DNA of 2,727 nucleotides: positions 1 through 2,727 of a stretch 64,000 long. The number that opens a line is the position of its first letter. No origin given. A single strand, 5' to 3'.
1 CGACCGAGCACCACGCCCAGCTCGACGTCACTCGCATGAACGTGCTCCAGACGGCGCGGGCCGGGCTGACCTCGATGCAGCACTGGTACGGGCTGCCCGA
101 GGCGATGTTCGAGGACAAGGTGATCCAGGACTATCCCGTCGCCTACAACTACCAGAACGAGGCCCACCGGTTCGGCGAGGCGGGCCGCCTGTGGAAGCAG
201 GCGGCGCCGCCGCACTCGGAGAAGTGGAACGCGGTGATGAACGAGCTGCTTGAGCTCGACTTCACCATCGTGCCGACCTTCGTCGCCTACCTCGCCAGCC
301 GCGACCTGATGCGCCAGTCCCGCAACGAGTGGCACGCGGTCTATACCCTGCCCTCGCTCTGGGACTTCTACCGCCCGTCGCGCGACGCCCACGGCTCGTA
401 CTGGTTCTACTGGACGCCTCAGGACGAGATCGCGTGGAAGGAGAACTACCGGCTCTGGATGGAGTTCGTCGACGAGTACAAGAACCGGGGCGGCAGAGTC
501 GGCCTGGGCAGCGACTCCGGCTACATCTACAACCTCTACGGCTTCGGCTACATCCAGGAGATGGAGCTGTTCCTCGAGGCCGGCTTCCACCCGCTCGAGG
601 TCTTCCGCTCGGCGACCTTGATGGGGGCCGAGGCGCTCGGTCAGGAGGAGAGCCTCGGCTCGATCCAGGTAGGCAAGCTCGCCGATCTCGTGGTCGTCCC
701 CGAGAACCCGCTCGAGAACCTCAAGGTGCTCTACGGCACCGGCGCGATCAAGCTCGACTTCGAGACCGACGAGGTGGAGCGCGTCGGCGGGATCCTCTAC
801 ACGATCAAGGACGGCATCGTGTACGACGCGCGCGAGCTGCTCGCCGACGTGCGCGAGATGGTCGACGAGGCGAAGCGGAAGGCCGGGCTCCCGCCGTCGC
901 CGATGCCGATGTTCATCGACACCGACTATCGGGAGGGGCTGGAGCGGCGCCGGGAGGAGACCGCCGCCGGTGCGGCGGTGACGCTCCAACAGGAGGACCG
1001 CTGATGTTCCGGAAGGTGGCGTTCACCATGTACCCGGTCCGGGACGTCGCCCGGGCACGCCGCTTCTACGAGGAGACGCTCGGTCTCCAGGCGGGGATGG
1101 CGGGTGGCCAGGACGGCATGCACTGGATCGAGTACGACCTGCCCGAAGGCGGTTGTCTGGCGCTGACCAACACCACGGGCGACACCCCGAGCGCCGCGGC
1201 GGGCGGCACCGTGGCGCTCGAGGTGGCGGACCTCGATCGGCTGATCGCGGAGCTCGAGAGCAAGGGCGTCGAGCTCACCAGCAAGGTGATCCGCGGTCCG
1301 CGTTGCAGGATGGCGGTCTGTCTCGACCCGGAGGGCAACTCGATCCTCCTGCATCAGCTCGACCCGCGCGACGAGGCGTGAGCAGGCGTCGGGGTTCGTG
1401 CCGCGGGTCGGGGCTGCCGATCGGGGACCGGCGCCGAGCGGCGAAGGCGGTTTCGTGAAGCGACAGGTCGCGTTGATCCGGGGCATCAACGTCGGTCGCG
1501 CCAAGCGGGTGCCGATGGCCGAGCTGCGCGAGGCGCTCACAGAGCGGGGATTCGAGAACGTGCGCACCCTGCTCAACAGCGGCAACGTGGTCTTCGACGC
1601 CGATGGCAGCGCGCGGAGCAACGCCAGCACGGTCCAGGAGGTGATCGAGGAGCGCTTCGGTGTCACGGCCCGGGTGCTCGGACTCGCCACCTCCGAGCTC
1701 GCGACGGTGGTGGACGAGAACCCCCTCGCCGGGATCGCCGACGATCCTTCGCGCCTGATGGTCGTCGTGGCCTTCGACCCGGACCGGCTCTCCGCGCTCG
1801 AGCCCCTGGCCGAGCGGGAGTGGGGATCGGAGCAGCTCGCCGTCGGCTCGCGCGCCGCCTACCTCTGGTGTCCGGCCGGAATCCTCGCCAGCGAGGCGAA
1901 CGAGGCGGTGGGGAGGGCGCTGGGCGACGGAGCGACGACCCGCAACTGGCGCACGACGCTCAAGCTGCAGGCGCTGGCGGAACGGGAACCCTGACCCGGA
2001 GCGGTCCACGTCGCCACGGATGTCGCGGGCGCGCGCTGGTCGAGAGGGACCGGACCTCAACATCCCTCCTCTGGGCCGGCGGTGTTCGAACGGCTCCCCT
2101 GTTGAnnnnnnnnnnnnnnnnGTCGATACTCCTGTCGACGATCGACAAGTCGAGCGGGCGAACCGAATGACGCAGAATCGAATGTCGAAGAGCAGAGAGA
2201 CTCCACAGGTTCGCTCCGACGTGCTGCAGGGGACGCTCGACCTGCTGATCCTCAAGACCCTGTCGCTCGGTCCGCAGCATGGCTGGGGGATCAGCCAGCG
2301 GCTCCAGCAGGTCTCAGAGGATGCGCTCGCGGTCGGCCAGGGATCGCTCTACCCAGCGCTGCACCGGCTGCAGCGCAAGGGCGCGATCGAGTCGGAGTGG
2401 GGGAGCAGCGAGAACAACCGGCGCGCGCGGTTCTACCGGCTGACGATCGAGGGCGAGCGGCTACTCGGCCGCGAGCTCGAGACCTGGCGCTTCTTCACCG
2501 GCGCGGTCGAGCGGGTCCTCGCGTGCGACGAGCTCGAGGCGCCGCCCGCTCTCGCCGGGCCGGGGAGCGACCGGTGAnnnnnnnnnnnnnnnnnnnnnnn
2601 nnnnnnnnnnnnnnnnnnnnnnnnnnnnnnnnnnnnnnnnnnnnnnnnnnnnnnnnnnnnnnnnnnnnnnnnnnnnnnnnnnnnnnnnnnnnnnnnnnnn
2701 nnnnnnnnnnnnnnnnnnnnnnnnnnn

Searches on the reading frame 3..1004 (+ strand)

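Call 71: search_protein_families(library=pfam, proteins=[window:3-1004:+], max_evalue=0.0001)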
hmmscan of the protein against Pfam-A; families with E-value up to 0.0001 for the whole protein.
window:3-1004:+ (333 aa): 2 families
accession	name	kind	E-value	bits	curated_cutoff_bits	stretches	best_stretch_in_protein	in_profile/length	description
PF01979.26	Amidohydro_1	-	2.4e-13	50.5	25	1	159-246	238-323/345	Amidohydrolase family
PF07969.17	Amidohydro_3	-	1.3e-06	28.7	29.7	1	157-238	360-450/472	Amidohydrolase family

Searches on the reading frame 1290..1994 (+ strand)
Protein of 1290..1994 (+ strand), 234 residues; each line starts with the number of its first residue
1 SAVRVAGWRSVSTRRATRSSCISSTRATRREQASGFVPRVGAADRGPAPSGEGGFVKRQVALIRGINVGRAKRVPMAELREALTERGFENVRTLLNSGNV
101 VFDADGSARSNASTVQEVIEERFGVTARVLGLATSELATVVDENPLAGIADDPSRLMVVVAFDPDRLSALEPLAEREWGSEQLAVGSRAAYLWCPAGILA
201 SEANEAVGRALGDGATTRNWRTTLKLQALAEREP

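Call 71: search_protein_families(library=pfam, proteins=[window:1290-1994:+], max_evalue=0.0001)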
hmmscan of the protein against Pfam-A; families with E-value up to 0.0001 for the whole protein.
window:1290-1994:+ (234 aa): 1 family
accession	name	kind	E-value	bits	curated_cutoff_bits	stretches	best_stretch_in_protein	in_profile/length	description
PF08002.16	DUF1697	-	3.8e-35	121.7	24.4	1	57-191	2-137/137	Protein of unknown function (DUF1697)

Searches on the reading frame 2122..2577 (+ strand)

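Call 71: search_protein_families(library=pfam, proteins=[window:2122-2577:+], max_evalue=0.0001)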
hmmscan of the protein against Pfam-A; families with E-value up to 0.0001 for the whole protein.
window:2122-2577:+ (151 aa): 1 family
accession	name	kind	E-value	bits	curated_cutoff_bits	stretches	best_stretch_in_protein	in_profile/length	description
PF03551.20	PadR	-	1.3e-18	67.2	27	1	43-115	1-73/75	Transcriptional regulator PadR-like family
